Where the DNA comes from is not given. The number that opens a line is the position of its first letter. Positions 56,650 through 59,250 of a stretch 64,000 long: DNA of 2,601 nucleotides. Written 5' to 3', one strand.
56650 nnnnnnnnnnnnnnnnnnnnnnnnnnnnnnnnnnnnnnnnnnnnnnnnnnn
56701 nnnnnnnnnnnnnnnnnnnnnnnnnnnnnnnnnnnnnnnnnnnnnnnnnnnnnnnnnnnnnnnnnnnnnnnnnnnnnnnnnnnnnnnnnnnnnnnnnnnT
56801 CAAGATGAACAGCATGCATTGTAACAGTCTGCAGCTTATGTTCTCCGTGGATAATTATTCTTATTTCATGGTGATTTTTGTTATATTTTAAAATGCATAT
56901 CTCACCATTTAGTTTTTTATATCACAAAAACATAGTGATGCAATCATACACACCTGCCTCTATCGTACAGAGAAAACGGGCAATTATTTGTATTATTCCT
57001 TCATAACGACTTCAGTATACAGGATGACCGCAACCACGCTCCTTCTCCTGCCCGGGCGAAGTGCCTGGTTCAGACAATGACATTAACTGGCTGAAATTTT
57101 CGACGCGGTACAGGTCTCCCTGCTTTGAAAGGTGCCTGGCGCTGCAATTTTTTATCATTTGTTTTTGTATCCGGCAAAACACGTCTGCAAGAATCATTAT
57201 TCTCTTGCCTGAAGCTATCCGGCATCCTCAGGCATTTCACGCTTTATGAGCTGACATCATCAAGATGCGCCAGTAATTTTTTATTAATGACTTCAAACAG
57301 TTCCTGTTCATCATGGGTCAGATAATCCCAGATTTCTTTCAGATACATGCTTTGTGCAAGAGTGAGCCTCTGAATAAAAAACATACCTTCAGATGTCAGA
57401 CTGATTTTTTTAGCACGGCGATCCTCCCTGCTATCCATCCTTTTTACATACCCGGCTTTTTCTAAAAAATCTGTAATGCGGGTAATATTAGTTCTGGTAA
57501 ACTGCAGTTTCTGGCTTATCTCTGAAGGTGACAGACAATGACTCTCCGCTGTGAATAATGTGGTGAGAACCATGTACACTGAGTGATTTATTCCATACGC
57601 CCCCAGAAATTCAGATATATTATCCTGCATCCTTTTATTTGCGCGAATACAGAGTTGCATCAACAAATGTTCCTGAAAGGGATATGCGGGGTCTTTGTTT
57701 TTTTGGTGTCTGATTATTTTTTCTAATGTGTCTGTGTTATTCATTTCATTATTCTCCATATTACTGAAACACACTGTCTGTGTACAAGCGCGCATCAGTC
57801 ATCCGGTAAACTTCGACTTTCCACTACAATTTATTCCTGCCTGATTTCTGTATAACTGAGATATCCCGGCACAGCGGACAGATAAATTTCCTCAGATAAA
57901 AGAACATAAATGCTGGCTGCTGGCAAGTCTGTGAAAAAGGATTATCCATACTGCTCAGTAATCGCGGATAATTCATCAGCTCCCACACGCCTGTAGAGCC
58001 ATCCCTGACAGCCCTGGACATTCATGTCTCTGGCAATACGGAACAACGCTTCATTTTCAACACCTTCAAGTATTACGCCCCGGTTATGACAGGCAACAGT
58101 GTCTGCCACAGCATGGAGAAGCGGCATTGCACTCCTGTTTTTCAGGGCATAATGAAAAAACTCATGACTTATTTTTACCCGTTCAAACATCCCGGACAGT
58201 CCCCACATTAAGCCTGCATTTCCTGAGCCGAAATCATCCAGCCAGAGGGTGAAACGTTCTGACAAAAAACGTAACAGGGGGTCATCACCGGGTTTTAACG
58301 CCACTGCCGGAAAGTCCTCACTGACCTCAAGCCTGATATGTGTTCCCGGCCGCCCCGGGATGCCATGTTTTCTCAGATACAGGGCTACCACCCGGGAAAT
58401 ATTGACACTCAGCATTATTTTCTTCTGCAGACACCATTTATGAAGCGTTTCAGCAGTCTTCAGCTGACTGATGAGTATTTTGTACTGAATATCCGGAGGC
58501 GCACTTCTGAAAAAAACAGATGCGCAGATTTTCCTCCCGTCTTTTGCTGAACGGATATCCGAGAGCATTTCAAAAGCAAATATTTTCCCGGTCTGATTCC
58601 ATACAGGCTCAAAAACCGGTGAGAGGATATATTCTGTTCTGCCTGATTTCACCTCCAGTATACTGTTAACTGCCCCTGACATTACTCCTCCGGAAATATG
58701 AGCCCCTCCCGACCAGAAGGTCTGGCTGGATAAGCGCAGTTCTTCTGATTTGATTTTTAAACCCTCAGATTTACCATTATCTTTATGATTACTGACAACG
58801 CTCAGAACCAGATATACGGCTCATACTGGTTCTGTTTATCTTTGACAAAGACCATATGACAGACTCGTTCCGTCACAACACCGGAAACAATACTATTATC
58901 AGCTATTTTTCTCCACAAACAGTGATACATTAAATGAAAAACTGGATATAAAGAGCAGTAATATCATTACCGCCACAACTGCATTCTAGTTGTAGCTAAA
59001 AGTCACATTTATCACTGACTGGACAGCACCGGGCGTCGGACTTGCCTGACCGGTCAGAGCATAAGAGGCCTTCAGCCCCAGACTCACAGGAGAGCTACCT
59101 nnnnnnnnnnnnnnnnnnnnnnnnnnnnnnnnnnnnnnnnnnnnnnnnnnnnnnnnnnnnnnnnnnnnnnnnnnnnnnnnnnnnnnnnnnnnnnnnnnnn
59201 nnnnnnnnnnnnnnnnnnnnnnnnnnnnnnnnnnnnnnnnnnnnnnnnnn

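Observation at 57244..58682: Fimbria-linked regulatory pair: EAL-domain protein plus PapX/SfaX-type MarR regulator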

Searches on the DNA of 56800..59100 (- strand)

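Call 3: search_dna_similar(query=window:57000-59100:-, collection=ecoli_genomes, mode=near, max_rows=25, rows=spread)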
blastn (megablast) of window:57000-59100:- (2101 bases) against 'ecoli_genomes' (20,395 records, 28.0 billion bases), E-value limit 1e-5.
Records with a match: 1388; places in all: 1809; records where one place covers at least 80% of the query: 252.
Genomes with a match: 1386 of 5426; with a place that covers at least 80% of the query: 251. Places per genome that has any: lowest 1, median 1, highest 5. On chromosomes: 1807 places; on plasmids: 2.
Best place of each record, by identity: >=99% 69; 95-99% 1149; 90-95% 104; 80-90% 34; 60-80% 32.
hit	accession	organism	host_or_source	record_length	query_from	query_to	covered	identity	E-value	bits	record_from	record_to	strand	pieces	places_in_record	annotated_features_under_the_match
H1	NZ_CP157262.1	Escherichia coli strain GABEEC132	Homo sapiens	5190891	1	2101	100%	100.0%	0e+0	3880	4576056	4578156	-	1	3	sfaY: transcriptional regulator SfaY | papX: HTH-type transcriptional regulator PapX | sfaH: S-fimbrial adhesin minor pilin SfaH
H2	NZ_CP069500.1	Escherichia coli strain FDAARGOS_1258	Homo sapiens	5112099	1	1873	89%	99.3%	0e+0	3382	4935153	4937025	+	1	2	sfaY: transcriptional regulator SfaY | sfaX: HTH-type transcriptional regulator SfaX | focH: F1C fimbrial protein subunit FocH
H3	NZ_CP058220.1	Escherichia coli strain 83972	Homo sapiens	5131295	1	1873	89%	99.0%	0e+0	3354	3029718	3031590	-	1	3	sfaY: transcriptional regulator SfaY | sfaX: HTH-type transcriptional regulator SfaX | focH: F1C fimbrial protein subunit FocH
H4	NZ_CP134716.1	Escherichia coli strain RIVM_C040348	Homo sapiens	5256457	1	1873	89%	98.8%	0e+0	3332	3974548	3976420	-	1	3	sfaY: transcriptional regulator SfaY | sfaX: HTH-type transcriptional regulator SfaX | sfaH: S-fimbrial adhesin minor pilin SfaH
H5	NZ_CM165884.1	Escherichia coli strain N58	Homo sapiens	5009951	1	1873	89%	98.6%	0e+0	3310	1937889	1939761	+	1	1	sfaY: transcriptional regulator SfaY | sfaX: HTH-type transcriptional regulator SfaX | sfaH: S-fimbrial adhesin minor pilin SfaH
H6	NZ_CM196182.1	Escherichia coli strain N-01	Homo sapiens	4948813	1121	2101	47%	97.8%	0e+0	1688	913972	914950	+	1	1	sfaX: HTH-type transcriptional regulator SfaX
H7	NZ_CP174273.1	Escherichia coli O25b:H4-ST131 strain MB1159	Homo sapiens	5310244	1121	2075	45%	96.8%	0e+0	1589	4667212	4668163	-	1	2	papX: HTH-type transcriptional regulator PapX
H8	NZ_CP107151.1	Escherichia coli strain R13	human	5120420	1121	2062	45%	97.1%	0e+0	1589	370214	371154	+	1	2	papX: HTH-type transcriptional regulator PapX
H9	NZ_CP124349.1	Escherichia coli strain AVS0453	environmental-WWTP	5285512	1121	2062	45%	97.0%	0e+0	1583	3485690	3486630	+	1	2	papX: HTH-type transcriptional regulator PapX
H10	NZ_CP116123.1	Escherichia coli strain DETEC-P666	ICU patient oral swab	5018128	1156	2101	45%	95.3%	0e+0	1496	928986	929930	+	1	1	MarR family transcriptional regulator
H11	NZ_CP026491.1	Escherichia coli strain HS13-1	Homo sapiens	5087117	1156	2101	45%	95.0%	0e+0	1485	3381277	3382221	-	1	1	MarR family transcriptional regulator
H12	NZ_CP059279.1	Escherichia coli strain C7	water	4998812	1156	2101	45%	95.0%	0e+0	1485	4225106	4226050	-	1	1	papX: HTH-type transcriptional regulator PapX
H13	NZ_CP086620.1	Escherichia coli strain RIVM_C039205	Homo sapiens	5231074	1156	2101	45%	95.0%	0e+0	1485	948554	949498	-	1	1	MarR family transcriptional regulator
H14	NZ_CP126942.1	Escherichia coli O1:K1:H7 strain APEC E18006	Gallus gallus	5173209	1156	2101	45%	95.0%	0e+0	1485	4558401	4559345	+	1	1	MarR family transcriptional regulator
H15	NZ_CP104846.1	Escherichia coli strain DFS.1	pantropical spotted dolphin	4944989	1156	2101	45%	95.0%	0e+0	1485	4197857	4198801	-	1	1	papX: HTH-type transcriptional regulator PapX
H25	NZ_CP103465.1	Escherichia coli O25b:H4-ST131 strain 5392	Homo sapiens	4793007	1156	1404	12%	94.0%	4e-100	375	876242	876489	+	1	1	transcriptional regulator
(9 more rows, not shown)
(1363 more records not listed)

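Call 6: get_annotated_region(hit=H1, flank=12000)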
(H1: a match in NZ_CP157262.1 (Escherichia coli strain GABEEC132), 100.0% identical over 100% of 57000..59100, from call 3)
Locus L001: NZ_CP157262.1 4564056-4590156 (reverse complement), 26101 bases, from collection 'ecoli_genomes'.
description: Escherichia coli strain GABEEC132 chromosome, complete genome
organism: Escherichia coli strain GABEEC132 (NCBI taxid 562)
replicon: chromosome; assembly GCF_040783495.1
host: Homo sapiens; source: Unstimulated saliva; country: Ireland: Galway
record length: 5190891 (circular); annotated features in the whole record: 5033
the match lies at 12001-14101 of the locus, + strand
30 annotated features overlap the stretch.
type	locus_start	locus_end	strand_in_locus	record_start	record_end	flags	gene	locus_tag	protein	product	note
CDS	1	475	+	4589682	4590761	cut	-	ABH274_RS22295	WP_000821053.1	fimbrial protein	-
CDS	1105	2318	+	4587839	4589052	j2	-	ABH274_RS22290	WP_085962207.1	IS3 family transposase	programmed frameshift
CDS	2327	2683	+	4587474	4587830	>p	-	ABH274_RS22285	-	LuxR family transcriptional regulator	incomplete; partial in the middle of a contig; missing N-terminus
CDS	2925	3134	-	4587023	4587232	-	-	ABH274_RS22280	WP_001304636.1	hypothetical protein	-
CDS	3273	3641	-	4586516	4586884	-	-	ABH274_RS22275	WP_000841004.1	hypothetical protein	-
CDS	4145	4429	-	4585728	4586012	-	sfaC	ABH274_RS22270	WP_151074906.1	S/F1C fimbrial major subunit operon transcriptional regulator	-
CDS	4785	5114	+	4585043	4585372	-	-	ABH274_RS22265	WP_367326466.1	S/F1C fimbrial major subunit operon transcriptional regulator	-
CDS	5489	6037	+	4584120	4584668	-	-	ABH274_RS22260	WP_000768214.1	fimbrial protein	-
CDS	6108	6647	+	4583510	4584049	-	sfaD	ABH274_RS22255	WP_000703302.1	S/F1C fimbrial minor subunit SfaD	-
CDS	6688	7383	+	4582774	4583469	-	-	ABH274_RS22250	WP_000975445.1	S/F1C fimbrial biogenesis chaperone SfaE/FocC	-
CDS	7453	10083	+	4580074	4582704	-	sfaF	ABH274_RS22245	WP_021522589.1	S/F1C fimbrial usher SfaF/FocD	-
CDS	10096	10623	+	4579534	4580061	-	sfaG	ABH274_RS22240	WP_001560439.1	S/F1C fimbrial adhesin minor pilin SfaG/FocF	-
CDS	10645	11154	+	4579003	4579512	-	-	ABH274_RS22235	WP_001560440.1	fimbrial protein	-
CDS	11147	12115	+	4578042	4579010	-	sfaH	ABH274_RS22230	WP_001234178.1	S-fimbrial adhesin minor pilin SfaH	-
CDS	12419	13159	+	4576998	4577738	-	sfaY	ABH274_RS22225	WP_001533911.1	transcriptional regulator SfaY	-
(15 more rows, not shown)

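Call 20: get_annotated_region(hit=H4, flank=4000)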
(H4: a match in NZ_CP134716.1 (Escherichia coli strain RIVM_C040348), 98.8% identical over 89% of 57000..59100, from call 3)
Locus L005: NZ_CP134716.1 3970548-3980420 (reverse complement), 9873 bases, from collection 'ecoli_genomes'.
description: Escherichia coli strain RIVM_C040348 chromosome, complete genome
organism: Escherichia coli strain RIVM_C040348 (NCBI taxid 562)
replicon: chromosome; assembly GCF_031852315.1
host: Homo sapiens; source: not collected; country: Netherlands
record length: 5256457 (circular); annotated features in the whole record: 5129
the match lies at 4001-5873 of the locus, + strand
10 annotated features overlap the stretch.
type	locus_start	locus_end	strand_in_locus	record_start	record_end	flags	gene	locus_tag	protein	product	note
CDS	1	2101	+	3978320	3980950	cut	sfaF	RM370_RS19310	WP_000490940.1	S/F1C fimbrial usher SfaF/FocD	-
CDS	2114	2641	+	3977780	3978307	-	sfaG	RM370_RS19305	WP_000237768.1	S/F1C fimbrial adhesin minor pilin SfaG/FocF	-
CDS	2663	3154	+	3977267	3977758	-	sfaS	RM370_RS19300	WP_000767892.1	S-fimbrial adhesin minor subunit SfaS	-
CDS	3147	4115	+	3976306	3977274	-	sfaH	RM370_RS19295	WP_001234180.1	S-fimbrial adhesin minor pilin SfaH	-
CDS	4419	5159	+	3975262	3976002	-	sfaY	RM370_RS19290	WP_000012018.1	transcriptional regulator SfaY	-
CDS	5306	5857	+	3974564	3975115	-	sfaX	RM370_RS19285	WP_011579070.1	HTH-type transcriptional regulator SfaX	-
CDS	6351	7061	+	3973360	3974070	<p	iroN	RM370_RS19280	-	siderophore salmochelin receptor IroN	incomplete; partial in the middle of a contig; missing C-terminus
CDS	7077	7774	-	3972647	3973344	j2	-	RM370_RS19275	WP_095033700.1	IS1-like element IS1B family transposase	programmed frameshift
CDS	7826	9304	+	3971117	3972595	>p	iroN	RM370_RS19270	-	siderophore salmochelin receptor IroN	incomplete; partial in the middle of a contig; missing N-terminus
CDS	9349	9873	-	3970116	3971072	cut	iroE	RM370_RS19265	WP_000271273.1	catecholate siderophore esterase IroE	-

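Call 21: get_annotated_region(hit=H2, flank=4000)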
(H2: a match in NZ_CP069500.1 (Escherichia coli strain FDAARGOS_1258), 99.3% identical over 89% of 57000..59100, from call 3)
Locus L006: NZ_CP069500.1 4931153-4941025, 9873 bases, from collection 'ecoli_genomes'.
description: Escherichia coli strain FDAARGOS_1258 chromosome, complete genome
organism: Escherichia coli strain FDAARGOS_1258 (NCBI taxid 562)
replicon: chromosome; assembly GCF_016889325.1
host: Homo sapiens; source: missing; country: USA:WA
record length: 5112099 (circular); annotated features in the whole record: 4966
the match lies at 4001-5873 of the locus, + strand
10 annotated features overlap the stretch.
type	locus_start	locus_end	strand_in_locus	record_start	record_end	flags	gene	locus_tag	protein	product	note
CDS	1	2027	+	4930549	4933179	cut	sfaF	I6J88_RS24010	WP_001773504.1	S/F1C fimbrial usher SfaF/FocD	-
CDS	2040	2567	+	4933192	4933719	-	sfaG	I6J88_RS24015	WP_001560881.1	S/F1C fimbrial adhesin minor pilin SfaG/FocF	-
CDS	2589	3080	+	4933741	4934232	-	-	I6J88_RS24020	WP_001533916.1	fimbrial protein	-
CDS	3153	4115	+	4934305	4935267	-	focH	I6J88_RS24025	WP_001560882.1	F1C fimbrial protein subunit FocH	-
CDS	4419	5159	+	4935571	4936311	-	sfaY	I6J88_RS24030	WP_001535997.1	transcriptional regulator SfaY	-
CDS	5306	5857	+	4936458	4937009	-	sfaX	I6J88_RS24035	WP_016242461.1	HTH-type transcriptional regulator SfaX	-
CDS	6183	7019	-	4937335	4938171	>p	-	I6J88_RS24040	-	IS630-like element ISEc40 family transposase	incomplete; partial in the middle of a contig; missing N-terminus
CDS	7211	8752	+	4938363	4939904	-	istA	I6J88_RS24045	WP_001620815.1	IS21-like element ISEc12 family transposase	-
CDS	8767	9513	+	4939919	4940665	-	istB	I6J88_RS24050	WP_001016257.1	IS21-like element ISEc12 family helper ATPase IstB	-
CDS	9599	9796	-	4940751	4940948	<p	-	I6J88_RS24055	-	helix-turn-helix domain-containing protein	incomplete; partial in the middle of a contig; missing C-terminus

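Call 22: get_annotated_region(hit=H7, flank=4000)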
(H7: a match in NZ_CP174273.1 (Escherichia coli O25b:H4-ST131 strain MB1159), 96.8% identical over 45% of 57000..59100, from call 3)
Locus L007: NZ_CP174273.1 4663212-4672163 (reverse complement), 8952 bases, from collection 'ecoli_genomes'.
description: Escherichia coli O25b:H4-ST131 strain MB1159 chromosome, complete genome
organism: Escherichia coli O25b:H4-ST131 strain MB1159 (NCBI taxid 941322)
replicon: chromosome; assembly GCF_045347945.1
host: Homo sapiens; source: blood; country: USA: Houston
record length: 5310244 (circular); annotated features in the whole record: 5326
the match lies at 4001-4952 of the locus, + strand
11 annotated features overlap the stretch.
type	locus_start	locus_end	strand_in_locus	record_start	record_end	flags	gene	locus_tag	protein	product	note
CDS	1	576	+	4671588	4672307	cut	-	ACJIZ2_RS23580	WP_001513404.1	molecular chaperone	-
CDS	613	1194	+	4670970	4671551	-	-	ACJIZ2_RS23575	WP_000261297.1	pilus-assembly fibrillin subunit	-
CDS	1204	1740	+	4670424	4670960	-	-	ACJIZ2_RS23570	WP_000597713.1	fimbrial protein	-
CDS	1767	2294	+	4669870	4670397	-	-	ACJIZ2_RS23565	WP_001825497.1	fimbrial protein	-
CDS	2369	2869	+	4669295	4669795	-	papF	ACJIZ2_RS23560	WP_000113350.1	P fimbrial tip protein PapF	-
CDS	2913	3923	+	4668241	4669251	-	papG-II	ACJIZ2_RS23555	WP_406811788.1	P fimbria tip G-adhesin PapG-II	-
CDS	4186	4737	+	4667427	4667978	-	papX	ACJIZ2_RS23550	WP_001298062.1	HTH-type transcriptional regulator PapX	-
CDS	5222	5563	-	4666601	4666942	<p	-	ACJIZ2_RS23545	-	GTP-binding protein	frameshifted; incomplete; partial in the middle of a contig; missing N-terminus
CDS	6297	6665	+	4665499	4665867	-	-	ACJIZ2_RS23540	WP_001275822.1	hypothetical protein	-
CDS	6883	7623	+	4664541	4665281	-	-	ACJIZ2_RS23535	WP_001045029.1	outer membrane protein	-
CDS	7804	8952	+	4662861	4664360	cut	-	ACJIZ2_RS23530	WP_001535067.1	phosphoethanolamine transferase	-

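Call 23: get_annotated_region(hit=H10, flank=4000)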
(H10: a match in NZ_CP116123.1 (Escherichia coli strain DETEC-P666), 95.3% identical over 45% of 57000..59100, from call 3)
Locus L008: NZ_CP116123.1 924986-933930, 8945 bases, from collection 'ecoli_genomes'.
description: Escherichia coli strain DETEC-P666 chromosome, complete genome
organism: Escherichia coli strain DETEC-P666 (NCBI taxid 562)
replicon: chromosome; assembly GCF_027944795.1
host: -; source: ICU patient oral swab; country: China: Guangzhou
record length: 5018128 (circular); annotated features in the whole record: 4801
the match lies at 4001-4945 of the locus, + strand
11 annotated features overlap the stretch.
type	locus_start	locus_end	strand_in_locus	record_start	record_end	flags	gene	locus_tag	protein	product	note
CDS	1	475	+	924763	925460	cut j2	-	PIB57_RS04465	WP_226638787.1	IS1-like element IS1A family transposase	programmed frameshift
CDS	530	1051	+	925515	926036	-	-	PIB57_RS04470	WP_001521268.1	fimbrial protein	-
CDS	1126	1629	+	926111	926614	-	papF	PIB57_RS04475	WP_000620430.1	P fimbrial tip protein PapF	-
CDS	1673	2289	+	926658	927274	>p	-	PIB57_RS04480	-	PapG carbohydrate binding domain-containing protein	frameshifted; incomplete; partial in the middle of a contig; missing C-terminus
CDS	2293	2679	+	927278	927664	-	-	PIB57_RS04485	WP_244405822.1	PapG chaperone-binding domain-containing protein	-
CDS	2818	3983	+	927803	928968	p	-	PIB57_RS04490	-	IS3 family transposase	programmed frameshift; internal stop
CDS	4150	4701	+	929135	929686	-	-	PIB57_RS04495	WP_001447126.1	MarR family transcriptional regulator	-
CDS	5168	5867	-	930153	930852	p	-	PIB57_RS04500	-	IS1-like element IS1A family transposase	frameshifted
CDS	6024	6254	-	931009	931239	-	-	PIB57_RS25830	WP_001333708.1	hypothetical protein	-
CDS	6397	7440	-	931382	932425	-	-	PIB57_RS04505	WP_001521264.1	tetratricopeptide repeat protein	-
CDS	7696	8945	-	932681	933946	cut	-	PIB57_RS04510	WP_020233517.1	tyrosine-type recombinase/integrase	-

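Call 37: search_dna_similar(query=window:57942-58682:-, collection=ecoli_genomes, mode=near, max_rows=30, rows=spread)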
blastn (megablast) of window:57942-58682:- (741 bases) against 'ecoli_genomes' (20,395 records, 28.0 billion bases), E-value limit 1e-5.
Records with a match: 543; places in all: 752; records where one place covers at least 80% of the query: 254.
Genomes with a match: 541 of 5426; with a place that covers at least 80% of the query: 253. Places per genome that has any: lowest 1, median 1, highest 4. On chromosomes: 751 places; on plasmids: 1.
Best place of each record, by identity: >=99% 117; 95-99% 181; 90-95% 245.
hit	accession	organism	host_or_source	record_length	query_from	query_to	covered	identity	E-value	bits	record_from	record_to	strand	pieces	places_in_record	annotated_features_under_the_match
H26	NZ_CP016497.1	Escherichia coli strain UPEC 26-1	Homo sapiens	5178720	1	741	100%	100.0%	0e+0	1369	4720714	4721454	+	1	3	sfaY: transcriptional regulator SfaY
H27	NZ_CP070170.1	Escherichia coli strain FDAARGOS_1284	Homo sapiens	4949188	1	741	100%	99.7%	0e+0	1358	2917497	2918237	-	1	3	sfaY: transcriptional regulator SfaY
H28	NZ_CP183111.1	Escherichia coli strain 488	Homo sapiens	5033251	1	741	100%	99.7%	0e+0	1358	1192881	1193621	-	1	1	sfaY: transcriptional regulator SfaY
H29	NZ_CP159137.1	Escherichia coli strain 158274-3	Homo sapiens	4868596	1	741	100%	99.6%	0e+0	1352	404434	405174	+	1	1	sfaY: transcriptional regulator SfaY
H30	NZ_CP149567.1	Escherichia coli strain 1410D004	Sus scrofa domesticus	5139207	1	741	100%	99.5%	0e+0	1347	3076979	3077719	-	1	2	sfaY: transcriptional regulator SfaY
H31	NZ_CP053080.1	Escherichia coli strain HB37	chicken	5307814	1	741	100%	99.1%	0e+0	1330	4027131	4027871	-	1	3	sfaY: transcriptional regulator SfaY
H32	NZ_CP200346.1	Escherichia coli strain EC36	aquaculture water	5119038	1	741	100%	99.1%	0e+0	1330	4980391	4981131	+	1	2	sfaY: transcriptional regulator SfaY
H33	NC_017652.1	Escherichia coli str. 'clone D i14' strain clone D i14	-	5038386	1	741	100%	98.7%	0e+0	1314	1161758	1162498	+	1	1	sfaY: transcriptional regulator SfaY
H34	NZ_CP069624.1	Escherichia coli strain PBP8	not applicable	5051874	1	741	100%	98.7%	0e+0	1314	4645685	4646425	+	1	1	sfaY: transcriptional regulator SfaY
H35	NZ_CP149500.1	Escherichia coli strain FDA strain Seattle 1946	clinical isolate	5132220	1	741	100%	98.7%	0e+0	1314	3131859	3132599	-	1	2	sfaY: transcriptional regulator SfaY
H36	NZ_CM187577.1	Escherichia coli strain EcN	Laboratory culture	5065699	1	741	100%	98.7%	0e+0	1314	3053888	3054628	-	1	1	sfaY: transcriptional regulator SfaY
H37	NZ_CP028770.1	Escherichia coli strain A4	possum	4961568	1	741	100%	98.5%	0e+0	1308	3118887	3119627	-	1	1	sfaY: transcriptional regulator SfaY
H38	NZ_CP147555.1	Escherichia coli strain GN05064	Homo sapiens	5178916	1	741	100%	98.5%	0e+0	1308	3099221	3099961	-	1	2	sfaY: transcriptional regulator SfaY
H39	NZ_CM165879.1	Escherichia coli strain N64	Homo sapiens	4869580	1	741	100%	98.5%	0e+0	1308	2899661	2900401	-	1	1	sfaY: transcriptional regulator SfaY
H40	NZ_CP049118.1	Escherichia coli strain EC931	Homo sapiens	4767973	703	741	5%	97.4%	9e-8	68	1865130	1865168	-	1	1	none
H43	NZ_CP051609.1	Escherichia coli O25b:H4-ST131 strain 2019_APHA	Pig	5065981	703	741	5%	94.9%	4e-6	62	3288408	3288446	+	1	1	none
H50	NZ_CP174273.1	Escherichia coli O25b:H4-ST131 strain MB1159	Homo sapiens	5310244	703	741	5%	94.9%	4e-6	62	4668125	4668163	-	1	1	none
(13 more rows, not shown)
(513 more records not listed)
